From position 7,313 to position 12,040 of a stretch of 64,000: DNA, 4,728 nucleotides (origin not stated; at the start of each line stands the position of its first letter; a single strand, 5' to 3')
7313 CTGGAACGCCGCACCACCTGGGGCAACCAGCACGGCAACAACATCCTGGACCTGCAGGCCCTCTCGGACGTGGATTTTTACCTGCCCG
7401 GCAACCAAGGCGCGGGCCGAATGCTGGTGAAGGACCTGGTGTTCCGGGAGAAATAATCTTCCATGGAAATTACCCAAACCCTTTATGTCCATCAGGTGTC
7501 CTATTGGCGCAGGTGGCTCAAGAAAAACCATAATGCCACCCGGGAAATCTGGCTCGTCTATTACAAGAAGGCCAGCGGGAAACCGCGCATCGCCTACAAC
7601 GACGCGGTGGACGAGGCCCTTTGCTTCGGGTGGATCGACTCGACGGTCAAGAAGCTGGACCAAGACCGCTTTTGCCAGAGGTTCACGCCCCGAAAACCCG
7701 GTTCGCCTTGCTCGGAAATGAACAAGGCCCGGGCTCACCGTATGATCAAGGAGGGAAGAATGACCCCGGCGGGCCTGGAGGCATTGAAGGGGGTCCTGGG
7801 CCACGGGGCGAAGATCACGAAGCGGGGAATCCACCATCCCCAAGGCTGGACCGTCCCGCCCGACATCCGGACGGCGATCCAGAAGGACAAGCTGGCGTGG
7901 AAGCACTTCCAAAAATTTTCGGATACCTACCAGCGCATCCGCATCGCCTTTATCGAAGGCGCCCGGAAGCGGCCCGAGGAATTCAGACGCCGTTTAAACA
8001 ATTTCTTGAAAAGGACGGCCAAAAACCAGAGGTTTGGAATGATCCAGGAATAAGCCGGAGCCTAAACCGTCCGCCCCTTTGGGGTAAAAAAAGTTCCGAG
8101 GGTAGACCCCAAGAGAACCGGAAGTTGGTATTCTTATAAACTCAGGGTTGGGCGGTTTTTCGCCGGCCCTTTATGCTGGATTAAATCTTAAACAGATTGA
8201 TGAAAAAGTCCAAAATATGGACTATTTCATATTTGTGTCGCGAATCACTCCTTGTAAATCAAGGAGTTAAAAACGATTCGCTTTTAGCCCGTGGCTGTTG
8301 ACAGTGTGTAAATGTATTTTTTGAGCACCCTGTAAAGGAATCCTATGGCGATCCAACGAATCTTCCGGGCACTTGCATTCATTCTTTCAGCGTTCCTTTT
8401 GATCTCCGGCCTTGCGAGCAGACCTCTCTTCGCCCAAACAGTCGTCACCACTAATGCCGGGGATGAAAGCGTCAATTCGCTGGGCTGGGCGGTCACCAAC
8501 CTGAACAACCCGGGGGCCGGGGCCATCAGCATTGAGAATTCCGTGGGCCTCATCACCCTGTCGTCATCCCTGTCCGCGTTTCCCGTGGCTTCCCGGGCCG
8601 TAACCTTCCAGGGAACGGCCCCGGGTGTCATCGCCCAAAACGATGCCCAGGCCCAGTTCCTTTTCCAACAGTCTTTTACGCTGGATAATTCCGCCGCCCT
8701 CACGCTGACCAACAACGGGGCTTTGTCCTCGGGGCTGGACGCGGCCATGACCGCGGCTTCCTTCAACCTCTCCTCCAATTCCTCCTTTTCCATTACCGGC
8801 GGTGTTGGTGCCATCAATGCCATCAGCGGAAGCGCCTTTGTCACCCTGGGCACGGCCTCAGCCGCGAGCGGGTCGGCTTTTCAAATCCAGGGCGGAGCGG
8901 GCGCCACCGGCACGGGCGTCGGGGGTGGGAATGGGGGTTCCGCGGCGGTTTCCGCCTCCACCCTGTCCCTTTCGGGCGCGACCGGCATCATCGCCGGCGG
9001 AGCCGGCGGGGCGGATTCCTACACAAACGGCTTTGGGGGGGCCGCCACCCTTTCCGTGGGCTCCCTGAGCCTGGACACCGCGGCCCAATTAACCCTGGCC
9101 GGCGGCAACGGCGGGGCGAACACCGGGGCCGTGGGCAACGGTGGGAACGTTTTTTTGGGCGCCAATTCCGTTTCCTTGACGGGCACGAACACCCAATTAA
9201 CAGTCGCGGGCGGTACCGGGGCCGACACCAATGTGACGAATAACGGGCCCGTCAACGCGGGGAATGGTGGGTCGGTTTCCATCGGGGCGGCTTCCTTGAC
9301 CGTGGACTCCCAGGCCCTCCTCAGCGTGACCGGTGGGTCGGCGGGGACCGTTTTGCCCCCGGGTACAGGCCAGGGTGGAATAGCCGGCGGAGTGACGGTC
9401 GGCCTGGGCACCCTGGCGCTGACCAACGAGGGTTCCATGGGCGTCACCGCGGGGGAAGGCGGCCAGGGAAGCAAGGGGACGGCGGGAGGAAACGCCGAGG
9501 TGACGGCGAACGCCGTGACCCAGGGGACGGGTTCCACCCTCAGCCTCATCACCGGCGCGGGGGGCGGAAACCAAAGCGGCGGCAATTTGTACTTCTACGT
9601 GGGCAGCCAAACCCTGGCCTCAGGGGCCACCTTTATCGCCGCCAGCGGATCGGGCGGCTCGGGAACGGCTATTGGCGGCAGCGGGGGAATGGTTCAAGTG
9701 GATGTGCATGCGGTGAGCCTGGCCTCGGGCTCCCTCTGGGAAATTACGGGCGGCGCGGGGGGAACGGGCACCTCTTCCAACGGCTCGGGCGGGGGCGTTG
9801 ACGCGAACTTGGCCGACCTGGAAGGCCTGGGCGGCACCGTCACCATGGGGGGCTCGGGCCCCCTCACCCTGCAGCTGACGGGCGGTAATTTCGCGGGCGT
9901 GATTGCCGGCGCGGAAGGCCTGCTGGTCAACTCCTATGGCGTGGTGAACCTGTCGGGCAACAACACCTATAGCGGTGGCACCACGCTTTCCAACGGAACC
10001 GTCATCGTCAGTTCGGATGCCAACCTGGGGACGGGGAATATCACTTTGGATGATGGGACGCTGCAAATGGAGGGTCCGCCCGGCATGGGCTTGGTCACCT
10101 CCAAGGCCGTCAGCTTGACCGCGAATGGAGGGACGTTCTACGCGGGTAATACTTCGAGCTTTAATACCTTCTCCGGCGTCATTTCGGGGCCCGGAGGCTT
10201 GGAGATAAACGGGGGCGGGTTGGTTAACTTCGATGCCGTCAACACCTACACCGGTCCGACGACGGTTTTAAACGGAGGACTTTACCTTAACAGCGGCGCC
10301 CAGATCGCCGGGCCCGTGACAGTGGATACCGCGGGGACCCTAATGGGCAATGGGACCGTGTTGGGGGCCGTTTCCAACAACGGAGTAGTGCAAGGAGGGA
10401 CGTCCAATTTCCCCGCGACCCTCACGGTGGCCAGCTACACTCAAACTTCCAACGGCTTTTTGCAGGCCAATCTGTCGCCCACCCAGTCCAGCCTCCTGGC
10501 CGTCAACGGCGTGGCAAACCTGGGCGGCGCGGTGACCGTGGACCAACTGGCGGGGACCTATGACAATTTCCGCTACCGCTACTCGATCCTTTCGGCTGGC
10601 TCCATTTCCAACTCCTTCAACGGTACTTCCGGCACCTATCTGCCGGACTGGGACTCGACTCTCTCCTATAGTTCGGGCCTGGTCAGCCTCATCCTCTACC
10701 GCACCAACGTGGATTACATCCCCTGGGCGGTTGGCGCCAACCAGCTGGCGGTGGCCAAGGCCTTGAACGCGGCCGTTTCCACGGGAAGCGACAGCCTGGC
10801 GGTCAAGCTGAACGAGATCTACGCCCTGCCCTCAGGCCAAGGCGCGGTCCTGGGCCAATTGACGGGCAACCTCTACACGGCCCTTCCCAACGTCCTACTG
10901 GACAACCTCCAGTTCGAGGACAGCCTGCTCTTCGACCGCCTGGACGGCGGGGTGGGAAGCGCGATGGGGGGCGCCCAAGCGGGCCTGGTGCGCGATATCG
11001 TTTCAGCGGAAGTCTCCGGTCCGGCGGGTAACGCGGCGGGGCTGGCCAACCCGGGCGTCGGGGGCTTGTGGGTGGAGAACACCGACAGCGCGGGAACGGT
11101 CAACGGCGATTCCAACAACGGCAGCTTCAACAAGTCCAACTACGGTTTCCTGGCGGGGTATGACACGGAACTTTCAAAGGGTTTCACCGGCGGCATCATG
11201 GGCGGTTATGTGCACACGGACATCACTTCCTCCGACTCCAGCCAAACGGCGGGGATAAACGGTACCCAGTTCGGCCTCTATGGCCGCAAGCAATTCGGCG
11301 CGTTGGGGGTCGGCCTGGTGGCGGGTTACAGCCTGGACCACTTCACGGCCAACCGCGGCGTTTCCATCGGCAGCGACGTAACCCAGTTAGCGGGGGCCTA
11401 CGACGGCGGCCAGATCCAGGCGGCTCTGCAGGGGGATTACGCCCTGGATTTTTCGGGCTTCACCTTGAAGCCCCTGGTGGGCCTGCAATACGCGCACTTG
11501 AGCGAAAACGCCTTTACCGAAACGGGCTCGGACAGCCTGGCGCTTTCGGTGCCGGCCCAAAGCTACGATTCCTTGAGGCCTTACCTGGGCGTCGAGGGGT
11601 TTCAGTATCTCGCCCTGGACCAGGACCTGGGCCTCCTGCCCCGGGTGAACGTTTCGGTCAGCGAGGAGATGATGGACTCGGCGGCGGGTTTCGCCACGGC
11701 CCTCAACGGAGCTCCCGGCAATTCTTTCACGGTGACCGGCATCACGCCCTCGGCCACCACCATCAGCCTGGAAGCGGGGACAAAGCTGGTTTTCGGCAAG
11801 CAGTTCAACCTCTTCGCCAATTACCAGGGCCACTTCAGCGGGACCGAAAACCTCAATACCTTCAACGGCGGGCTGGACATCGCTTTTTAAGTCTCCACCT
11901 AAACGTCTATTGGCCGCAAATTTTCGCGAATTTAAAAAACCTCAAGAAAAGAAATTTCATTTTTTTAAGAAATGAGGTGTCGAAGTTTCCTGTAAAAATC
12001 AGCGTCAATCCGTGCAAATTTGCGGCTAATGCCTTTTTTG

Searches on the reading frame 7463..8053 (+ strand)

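Call 55: search_protein_families(library=pfam, proteins=[window:7463-8053:+], max_evalue=0.0001)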
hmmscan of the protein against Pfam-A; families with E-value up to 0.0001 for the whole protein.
window:7463-8053:+ (196 aa): 1 family
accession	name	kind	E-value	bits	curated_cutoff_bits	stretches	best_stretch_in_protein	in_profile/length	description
PF13376.11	OmdA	-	3.1e-12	46.7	25.6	1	130-188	3-60/60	Bacteriocin-protection, YdeI or OmpD-Associated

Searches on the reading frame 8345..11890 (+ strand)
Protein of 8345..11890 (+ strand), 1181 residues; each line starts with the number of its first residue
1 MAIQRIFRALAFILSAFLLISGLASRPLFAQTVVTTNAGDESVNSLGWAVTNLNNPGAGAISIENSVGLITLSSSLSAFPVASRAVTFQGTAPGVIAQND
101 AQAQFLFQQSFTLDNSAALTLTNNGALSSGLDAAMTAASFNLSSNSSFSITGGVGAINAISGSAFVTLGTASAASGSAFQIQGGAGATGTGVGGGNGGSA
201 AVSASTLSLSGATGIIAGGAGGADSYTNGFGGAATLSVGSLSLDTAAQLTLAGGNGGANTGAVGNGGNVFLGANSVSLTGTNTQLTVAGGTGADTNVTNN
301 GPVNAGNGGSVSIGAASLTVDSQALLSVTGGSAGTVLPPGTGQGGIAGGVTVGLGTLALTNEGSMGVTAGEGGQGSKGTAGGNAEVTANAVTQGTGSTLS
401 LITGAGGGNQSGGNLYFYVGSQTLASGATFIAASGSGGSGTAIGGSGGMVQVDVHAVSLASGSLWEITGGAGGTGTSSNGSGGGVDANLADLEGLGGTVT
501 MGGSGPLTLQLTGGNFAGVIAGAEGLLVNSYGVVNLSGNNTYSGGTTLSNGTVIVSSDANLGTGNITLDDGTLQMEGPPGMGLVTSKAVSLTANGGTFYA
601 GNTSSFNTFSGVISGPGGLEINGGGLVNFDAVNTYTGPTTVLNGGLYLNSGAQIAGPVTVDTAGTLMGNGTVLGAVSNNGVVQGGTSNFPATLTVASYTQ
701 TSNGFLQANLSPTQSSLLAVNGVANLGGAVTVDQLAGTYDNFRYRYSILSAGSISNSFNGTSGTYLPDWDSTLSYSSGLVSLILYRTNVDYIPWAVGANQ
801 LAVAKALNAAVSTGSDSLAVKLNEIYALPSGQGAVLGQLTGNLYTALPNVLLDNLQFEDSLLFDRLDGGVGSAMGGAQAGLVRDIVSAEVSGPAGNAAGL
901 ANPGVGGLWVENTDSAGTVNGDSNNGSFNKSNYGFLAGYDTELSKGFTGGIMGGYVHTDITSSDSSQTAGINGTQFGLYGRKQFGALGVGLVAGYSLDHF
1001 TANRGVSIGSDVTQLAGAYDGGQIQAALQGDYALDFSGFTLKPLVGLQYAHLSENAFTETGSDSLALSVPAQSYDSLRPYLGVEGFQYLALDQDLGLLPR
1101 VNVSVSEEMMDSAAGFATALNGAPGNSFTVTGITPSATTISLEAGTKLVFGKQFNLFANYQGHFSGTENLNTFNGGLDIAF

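Call 56: search_protein_families(library=pfam, proteins=[window:8345-11890:+], max_evalue=0.0001)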
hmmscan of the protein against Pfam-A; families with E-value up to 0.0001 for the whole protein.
window:8345-11890:+ (1181 aa): 1 family
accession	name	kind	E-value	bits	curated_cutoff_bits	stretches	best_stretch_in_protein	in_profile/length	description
PF03797.25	Autotransporter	-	1.7e-47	162.8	26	1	908-1161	1-255/255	Autotransporter beta-domain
